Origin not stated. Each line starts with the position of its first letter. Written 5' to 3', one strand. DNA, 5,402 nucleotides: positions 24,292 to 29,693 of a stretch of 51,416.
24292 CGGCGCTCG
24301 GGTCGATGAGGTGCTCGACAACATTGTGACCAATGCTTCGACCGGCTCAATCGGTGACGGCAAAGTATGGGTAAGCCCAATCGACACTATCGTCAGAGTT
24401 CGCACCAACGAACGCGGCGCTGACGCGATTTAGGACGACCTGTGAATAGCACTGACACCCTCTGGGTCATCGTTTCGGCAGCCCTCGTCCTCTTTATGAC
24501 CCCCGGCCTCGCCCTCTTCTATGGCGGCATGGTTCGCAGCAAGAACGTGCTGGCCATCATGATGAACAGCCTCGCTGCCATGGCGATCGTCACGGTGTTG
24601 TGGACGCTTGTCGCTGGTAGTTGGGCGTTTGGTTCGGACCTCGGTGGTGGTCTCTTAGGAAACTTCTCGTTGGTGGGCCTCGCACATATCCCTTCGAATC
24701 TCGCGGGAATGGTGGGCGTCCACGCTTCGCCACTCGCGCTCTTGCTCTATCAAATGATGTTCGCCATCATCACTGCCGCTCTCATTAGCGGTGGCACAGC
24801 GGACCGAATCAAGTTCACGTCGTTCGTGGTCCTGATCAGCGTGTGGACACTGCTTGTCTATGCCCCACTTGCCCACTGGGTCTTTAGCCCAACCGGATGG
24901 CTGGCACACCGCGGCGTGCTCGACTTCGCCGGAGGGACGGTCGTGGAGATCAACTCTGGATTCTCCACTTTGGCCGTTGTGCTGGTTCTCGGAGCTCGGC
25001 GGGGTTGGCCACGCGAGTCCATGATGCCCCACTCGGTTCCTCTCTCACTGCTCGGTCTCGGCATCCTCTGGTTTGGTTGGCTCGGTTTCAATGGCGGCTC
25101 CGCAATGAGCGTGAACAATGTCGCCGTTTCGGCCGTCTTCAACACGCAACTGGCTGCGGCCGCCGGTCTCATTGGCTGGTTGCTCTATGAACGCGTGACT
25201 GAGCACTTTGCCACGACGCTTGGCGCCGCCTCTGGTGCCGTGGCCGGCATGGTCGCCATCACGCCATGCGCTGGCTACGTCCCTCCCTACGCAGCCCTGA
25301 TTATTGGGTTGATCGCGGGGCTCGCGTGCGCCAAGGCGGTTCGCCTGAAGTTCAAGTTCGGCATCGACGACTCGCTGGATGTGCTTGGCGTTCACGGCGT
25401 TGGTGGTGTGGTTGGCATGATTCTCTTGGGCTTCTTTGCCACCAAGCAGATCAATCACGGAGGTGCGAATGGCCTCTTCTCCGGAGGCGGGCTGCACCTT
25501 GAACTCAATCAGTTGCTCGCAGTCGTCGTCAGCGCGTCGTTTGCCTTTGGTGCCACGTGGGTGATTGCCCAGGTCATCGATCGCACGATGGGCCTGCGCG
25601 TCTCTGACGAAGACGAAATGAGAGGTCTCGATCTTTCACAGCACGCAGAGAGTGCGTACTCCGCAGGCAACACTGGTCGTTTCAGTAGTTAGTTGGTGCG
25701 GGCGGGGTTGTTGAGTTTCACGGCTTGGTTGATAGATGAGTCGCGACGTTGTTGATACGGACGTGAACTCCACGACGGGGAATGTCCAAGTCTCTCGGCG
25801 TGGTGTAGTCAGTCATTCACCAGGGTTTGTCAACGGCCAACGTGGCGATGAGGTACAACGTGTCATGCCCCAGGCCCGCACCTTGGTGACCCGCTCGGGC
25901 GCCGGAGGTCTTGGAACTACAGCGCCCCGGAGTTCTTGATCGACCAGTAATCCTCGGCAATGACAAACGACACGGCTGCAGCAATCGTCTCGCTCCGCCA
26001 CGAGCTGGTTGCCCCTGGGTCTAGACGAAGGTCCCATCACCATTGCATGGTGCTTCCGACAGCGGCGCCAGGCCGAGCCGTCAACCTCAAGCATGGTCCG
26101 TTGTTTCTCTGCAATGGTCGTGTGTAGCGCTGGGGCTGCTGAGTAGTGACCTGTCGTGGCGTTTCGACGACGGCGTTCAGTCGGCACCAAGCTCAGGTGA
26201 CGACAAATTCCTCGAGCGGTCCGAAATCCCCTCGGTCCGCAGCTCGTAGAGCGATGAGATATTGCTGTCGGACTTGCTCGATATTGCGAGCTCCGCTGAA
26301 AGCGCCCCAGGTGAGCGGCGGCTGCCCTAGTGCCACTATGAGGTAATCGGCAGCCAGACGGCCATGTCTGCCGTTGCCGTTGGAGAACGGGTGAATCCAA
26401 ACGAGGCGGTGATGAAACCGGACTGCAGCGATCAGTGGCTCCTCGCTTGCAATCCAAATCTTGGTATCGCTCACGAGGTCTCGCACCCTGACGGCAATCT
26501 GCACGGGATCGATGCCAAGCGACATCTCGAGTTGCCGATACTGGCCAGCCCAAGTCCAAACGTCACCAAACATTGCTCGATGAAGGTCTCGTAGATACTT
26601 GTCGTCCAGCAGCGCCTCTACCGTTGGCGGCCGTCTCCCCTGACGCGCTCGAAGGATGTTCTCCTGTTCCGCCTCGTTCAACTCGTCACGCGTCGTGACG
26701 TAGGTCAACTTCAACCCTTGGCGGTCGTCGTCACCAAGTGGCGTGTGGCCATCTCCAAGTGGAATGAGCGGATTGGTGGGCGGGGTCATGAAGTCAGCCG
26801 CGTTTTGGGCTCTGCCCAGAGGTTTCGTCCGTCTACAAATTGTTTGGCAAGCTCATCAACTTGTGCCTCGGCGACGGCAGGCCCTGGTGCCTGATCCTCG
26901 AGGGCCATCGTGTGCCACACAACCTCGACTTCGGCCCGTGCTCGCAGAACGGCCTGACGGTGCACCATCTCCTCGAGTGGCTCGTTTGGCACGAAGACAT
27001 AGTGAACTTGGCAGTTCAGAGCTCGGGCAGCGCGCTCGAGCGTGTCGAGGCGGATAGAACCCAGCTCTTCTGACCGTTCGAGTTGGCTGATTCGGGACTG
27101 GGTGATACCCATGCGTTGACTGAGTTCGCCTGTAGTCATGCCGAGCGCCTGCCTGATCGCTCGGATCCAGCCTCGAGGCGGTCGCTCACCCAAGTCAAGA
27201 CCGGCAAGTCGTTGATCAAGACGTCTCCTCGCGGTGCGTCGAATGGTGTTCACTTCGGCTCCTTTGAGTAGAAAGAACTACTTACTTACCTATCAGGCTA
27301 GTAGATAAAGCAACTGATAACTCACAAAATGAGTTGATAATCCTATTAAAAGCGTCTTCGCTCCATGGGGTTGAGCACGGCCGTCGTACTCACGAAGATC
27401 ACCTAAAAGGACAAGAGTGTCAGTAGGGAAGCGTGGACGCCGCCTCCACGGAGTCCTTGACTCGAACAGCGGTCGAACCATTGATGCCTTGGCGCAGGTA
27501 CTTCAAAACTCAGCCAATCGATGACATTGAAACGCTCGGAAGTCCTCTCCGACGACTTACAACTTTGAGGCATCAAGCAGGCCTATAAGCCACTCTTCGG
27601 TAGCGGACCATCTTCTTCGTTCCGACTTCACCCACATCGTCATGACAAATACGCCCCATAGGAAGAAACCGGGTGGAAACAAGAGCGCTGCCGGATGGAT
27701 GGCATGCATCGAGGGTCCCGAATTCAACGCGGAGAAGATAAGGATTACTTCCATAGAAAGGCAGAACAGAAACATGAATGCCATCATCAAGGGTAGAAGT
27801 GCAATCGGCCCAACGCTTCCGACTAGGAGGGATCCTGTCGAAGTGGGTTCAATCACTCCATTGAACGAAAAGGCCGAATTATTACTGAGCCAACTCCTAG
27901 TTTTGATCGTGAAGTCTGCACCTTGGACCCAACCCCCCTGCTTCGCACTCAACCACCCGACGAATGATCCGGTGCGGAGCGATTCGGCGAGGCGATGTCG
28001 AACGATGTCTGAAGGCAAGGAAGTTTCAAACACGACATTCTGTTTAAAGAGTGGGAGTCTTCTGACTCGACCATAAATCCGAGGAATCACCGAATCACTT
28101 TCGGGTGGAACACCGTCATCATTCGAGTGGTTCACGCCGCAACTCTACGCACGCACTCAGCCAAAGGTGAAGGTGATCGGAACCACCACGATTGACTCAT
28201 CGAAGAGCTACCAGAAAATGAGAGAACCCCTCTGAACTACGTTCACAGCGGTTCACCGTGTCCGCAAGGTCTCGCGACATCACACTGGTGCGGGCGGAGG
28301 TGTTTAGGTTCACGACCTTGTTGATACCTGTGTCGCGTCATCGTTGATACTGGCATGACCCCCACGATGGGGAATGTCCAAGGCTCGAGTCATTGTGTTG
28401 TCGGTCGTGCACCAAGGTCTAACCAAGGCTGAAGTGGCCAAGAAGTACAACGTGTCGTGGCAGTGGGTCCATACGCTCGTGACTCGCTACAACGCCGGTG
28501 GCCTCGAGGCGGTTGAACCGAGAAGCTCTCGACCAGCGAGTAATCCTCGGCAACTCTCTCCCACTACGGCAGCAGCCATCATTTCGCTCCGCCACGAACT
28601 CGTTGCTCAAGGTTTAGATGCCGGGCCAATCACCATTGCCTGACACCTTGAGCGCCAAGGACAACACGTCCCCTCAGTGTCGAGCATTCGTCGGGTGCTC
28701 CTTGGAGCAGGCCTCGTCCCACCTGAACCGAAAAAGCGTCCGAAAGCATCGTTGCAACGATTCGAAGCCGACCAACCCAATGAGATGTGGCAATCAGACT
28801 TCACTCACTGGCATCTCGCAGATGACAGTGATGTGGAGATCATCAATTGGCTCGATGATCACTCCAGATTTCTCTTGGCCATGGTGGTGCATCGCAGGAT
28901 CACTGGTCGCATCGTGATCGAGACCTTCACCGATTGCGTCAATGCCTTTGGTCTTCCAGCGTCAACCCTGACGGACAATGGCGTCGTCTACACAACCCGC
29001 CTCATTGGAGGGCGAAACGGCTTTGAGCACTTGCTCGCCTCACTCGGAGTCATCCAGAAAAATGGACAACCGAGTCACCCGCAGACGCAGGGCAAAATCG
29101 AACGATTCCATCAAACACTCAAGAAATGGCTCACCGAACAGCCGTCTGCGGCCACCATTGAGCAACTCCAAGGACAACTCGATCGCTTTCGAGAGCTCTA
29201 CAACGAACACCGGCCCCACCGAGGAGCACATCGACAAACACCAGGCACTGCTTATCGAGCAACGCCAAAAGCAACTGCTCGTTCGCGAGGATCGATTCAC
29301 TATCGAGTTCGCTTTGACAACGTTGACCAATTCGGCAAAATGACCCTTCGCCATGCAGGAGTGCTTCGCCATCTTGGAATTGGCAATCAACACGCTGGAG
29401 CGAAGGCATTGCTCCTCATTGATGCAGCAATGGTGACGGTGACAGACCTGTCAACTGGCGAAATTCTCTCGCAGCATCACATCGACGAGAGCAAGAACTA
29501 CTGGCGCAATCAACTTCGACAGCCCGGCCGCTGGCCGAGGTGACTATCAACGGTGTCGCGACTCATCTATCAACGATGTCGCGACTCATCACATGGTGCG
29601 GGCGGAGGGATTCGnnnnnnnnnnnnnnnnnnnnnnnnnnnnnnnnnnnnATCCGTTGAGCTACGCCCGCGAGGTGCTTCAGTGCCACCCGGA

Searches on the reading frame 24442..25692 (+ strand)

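Call 63: search_protein_families(library=pfam, proteins=[window:24442-25692:+], max_evalue=0.00001)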
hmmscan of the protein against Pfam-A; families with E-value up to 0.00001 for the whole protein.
window:24442-25692:+ (416 aa): 1 family
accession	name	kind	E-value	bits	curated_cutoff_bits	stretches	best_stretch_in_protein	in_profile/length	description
PF00909.26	Ammonium_transp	-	8.3e-116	387.4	23.2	1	7-406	1-399/399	Ammonium Transporter Family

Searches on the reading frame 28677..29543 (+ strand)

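Call 63: search_protein_families(library=pfam, proteins=[window:28677-29543:+], max_evalue=0.00001)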
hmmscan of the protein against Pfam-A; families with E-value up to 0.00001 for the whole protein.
window:28677-29543:+ (288 aa): 3 families
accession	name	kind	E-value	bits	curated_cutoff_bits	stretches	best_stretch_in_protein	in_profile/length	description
PF00665.32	rve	-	4.8e-17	62.5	32.6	1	32-135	2-102/102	Integrase core domain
PF13683.12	rve_3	-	5.7e-17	61.7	26.5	1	124-189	2-67/67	Integrase core domain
PF24764.1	rva_4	-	3.2e-06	27.4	26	0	30-104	3-75/194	Integrase core domain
